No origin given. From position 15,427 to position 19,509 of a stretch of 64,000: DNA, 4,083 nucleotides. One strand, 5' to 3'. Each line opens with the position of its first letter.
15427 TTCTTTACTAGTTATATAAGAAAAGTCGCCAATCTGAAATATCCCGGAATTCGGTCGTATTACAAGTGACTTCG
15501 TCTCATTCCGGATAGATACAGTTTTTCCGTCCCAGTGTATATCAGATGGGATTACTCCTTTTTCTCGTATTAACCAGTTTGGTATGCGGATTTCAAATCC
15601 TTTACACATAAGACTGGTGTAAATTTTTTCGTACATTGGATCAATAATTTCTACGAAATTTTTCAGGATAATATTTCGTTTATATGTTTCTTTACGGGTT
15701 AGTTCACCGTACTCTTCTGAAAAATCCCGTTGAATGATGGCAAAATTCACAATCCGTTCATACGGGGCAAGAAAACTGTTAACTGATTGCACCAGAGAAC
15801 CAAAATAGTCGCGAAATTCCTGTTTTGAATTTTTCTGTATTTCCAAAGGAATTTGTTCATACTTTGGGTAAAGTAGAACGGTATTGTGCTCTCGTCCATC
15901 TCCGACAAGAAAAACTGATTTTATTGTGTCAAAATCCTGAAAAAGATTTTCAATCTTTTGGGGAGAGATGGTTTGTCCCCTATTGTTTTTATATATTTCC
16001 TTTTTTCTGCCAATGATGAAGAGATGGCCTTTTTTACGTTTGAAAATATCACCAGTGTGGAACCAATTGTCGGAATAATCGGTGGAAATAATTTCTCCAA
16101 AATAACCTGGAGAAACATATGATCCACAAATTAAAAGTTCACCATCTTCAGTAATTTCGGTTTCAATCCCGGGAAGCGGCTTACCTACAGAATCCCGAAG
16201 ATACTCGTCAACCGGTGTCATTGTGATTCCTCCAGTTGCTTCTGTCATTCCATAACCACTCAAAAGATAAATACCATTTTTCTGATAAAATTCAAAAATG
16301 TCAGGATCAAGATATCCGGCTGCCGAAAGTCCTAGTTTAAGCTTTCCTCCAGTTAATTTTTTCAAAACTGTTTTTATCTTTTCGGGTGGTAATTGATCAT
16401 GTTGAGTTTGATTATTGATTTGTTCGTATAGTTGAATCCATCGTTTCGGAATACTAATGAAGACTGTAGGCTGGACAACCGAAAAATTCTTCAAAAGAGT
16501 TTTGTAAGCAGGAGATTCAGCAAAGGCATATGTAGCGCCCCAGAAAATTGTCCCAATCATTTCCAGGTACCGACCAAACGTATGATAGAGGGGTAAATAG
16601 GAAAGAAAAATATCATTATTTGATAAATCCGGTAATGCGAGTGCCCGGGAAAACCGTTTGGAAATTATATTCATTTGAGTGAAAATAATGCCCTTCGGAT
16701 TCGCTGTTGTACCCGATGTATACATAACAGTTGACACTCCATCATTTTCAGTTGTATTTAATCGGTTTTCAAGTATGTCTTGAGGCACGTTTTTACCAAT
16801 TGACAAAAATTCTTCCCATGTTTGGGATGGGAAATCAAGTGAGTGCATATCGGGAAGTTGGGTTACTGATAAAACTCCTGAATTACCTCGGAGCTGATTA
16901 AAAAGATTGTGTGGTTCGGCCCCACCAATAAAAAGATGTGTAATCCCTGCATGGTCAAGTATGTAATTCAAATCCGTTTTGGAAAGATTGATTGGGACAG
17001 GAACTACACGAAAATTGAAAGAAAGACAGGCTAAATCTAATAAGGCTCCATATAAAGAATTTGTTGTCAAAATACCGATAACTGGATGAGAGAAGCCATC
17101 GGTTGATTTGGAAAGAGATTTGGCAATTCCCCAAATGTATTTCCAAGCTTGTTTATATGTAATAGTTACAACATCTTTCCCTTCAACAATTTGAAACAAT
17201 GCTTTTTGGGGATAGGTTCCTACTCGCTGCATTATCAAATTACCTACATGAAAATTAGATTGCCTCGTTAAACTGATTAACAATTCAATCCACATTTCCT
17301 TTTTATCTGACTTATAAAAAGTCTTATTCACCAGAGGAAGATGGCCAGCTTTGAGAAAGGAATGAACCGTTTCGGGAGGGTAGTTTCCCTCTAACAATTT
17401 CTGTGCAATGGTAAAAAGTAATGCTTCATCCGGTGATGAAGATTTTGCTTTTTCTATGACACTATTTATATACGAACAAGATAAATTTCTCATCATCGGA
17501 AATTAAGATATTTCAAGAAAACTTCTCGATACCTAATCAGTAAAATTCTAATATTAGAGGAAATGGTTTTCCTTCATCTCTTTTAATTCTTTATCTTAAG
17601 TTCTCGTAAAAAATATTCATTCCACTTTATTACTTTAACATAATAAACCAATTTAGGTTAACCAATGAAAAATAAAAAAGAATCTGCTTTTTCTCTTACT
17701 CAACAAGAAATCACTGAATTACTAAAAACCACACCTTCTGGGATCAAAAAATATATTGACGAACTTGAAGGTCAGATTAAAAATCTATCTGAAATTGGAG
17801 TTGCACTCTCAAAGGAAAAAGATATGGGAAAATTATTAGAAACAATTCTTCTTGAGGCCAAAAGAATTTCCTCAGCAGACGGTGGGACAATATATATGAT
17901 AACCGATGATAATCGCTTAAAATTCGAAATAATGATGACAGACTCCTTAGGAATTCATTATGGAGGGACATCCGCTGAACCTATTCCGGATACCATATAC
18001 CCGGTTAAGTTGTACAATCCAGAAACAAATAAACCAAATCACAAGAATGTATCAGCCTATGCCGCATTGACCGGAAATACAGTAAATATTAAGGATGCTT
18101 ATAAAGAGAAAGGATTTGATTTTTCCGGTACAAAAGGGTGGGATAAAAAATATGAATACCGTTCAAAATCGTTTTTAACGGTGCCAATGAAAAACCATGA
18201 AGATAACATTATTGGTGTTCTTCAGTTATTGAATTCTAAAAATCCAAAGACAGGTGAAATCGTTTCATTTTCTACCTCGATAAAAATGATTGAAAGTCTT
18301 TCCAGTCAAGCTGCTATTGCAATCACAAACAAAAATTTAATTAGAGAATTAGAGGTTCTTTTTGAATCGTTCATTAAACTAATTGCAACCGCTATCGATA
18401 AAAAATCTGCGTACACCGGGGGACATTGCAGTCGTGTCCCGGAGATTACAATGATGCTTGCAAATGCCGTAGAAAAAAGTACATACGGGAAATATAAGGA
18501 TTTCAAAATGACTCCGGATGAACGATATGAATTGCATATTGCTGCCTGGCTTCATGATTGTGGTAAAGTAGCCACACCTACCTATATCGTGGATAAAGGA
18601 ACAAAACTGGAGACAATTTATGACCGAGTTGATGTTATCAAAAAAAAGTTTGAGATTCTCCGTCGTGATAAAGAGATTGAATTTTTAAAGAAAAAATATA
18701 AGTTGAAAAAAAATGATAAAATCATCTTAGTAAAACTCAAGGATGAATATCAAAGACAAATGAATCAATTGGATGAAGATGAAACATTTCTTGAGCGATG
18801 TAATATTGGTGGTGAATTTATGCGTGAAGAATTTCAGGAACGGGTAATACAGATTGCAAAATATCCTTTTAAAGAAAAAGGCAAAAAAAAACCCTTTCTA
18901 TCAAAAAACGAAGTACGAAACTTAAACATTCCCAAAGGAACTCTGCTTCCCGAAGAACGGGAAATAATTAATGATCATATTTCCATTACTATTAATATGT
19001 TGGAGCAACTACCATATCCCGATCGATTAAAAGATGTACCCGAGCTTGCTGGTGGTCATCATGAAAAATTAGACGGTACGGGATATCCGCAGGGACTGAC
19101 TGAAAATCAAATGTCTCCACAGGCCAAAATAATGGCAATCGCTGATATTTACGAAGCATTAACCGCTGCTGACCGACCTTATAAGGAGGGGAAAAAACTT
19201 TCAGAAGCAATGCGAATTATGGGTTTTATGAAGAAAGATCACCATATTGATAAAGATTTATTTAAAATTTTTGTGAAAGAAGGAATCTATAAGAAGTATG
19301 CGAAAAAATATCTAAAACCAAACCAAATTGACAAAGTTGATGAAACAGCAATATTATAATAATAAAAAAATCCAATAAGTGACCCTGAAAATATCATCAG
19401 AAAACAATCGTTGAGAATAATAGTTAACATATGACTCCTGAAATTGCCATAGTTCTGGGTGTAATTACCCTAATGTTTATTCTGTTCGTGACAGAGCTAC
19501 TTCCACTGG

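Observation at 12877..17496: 1,539-aa single-polypeptide fusion: acyl-CoA synthetase + ~800 aa of unassigned sequence + GNAT acyltransferase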

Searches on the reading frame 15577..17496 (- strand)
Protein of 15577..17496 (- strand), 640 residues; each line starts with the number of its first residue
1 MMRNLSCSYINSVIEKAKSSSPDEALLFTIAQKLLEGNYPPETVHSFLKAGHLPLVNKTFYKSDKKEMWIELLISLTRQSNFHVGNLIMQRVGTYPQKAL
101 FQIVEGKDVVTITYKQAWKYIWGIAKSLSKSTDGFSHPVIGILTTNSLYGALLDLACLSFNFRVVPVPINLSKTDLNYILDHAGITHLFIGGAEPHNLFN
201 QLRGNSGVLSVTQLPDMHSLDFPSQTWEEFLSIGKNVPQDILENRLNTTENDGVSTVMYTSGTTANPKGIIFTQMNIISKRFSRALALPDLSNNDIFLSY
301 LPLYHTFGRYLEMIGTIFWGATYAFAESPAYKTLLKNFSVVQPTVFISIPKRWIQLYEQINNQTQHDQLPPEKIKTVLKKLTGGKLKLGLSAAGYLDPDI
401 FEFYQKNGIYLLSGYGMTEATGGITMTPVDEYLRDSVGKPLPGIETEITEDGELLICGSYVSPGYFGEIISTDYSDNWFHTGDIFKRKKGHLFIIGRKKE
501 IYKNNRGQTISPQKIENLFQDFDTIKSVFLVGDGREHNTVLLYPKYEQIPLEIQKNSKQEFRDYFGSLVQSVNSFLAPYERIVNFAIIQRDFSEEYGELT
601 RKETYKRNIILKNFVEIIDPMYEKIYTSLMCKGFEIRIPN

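Call 49: search_solved_structures(query=window:15577-17496:-, max_evalue=1e-10, show_alignments=3)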
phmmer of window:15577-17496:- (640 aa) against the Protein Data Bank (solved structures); distinct sequences matched with E-value up to 1e-10: 39.
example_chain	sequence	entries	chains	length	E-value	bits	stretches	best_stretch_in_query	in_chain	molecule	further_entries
5mso_A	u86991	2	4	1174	2.7e-22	82.1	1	250-624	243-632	Carboxylic acid reductase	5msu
5msp_A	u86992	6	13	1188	9.7e-22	80.2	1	226-600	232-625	Thioester reductase domain-containing protein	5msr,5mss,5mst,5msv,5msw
6oz1_A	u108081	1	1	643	3.3e-20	75.2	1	250-619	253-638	Oxidoreductase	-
7a9j_A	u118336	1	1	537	7.6e-20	74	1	155-533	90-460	Cfl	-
7a9i_A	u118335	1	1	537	4.6e-19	71.4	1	155-533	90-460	Cfl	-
5msc_A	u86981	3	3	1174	3.7e-18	68.4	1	247-601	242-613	Carboxylic acid reductase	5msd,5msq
5ie0_A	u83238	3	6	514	7.7e-16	60.7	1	251-519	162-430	Oxalate--CoA ligase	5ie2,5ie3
6qjz_A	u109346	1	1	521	1.1e-15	60.2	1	249-519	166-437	oxalyl CoA-synthetase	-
7kyd_A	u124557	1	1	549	2.1e-15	59.3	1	136-537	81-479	Long-chain fatty-acyl-CoA synthetase CG6178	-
5x8f_A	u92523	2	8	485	1.5e-14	56.4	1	250-523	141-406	2-succinylbenzoate--CoA ligase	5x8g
5buq_A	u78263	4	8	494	1.6e-14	56.3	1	250-523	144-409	2-succinylbenzoate--CoA ligase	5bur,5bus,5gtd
6nj0_A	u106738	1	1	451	2.3e-14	55.8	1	357-532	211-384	2-succinylbenzoate--CoA ligase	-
5c5h_A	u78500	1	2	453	2.3e-14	55.8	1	357-532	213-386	2-succinylbenzoate--CoA ligase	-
3ipl_A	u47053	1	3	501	5.7e-14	54.5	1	233-533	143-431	2-succinylbenzoate--CoA ligase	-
4r0m_B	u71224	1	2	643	2.2e-13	52.6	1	252-529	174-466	McyG protein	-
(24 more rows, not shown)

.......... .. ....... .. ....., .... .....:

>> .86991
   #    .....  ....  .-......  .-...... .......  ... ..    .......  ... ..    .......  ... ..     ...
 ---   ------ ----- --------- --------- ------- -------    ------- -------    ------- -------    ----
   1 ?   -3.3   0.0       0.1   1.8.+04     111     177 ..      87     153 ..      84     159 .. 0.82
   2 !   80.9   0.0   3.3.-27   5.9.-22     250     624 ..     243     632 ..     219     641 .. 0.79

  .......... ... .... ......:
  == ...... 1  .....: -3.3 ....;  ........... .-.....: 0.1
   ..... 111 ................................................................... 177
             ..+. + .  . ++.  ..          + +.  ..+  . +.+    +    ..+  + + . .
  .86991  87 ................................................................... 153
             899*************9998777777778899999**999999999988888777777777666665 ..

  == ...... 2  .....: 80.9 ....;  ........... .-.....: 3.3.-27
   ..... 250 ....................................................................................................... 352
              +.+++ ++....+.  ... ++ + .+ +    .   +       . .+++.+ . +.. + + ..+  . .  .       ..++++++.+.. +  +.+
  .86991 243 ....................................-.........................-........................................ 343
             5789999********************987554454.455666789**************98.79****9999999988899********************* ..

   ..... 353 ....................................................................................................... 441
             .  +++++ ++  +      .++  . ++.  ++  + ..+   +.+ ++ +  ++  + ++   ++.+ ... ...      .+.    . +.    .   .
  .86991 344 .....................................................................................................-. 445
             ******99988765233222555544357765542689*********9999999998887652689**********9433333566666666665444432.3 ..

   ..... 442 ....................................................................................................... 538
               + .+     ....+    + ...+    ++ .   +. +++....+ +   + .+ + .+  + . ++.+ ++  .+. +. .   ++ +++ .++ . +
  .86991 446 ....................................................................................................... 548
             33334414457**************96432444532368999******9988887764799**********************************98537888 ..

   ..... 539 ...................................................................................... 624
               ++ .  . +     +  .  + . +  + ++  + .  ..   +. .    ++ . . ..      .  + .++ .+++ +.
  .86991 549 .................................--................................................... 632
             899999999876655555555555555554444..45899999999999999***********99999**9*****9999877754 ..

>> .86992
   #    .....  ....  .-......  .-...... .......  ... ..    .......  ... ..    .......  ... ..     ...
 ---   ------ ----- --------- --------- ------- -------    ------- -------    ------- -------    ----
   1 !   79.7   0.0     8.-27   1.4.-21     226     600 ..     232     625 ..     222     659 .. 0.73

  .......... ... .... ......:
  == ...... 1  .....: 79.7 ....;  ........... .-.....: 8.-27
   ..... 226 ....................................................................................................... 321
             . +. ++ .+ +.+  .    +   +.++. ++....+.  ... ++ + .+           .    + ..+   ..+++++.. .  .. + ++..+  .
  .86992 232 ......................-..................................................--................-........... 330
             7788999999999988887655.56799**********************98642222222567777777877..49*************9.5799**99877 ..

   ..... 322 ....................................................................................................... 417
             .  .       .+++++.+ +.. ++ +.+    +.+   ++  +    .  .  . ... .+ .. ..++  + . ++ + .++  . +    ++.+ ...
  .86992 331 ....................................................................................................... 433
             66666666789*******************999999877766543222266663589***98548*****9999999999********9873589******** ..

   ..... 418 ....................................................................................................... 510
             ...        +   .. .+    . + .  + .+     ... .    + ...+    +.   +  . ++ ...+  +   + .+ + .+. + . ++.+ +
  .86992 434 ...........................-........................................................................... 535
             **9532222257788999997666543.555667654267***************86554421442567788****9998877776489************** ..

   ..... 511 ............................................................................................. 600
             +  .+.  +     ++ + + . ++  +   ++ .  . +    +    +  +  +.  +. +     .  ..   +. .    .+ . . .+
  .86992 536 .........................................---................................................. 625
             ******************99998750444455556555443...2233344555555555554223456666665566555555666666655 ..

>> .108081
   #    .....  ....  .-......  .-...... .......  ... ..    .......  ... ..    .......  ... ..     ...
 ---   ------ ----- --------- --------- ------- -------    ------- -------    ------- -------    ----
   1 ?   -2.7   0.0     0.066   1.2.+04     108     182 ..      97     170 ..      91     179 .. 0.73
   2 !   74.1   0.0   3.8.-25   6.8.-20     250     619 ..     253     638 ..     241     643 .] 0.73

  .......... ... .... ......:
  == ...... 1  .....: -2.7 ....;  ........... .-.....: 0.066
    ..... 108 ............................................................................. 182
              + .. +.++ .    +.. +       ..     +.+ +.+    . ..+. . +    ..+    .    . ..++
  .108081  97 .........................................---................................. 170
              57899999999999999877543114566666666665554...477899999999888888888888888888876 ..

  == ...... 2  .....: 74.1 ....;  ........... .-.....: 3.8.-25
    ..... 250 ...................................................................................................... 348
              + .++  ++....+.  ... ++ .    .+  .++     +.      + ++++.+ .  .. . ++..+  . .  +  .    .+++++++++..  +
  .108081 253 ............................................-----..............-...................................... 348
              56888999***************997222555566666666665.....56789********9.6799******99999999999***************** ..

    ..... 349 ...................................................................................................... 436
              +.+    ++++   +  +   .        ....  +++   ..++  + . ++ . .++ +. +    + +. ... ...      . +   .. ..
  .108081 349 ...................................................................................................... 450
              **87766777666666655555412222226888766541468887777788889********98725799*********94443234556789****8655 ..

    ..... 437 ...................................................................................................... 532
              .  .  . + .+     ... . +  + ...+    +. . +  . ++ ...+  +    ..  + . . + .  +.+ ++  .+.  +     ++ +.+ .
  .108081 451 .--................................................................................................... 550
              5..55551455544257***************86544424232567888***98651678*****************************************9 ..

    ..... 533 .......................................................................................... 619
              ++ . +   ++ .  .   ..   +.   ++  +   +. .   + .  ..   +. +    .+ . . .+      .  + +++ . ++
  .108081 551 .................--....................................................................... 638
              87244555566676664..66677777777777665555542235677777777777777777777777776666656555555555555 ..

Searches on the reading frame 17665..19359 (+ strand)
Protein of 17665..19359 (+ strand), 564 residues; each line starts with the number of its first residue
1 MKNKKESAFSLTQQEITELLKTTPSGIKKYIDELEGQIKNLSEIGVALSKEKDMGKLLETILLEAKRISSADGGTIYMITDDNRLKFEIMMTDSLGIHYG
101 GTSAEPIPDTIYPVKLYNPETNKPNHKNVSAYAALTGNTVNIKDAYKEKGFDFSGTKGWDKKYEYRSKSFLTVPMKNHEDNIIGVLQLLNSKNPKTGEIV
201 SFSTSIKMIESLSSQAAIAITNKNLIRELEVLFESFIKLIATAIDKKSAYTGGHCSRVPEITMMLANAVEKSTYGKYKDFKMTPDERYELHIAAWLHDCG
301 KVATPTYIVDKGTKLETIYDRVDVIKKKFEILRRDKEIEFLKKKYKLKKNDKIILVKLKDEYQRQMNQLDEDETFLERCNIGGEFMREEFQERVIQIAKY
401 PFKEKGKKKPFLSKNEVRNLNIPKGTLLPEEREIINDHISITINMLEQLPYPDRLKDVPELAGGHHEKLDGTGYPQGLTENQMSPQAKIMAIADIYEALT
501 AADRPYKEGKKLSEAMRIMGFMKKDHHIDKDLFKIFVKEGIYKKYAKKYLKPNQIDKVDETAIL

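Call 14: search_protein_families(library=pfam, proteins=[window:17665-19359:+], max_evalue=0.001)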
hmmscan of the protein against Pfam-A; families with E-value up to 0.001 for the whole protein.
window:17665-19359:+ (564 aa): 5 families
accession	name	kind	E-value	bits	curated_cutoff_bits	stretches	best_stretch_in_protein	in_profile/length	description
PF13487.12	HD_5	-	3.6e-40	137.9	27.2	1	416-532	59-170/170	HD domain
PF01966.28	HD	-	1.1e-13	51.9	22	1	422-498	48-115/116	HD domain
PF01590.32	GAF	-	1.5e-09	38.9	22.4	1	54-220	2-133/133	GAF domain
PF13185.12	GAF_2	-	4.9e-07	30.5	28.6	1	52-220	2-135/136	GAF domain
PF13492.12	GAF_3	-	0.00016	22.5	27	0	134-222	55-129/129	GAF domain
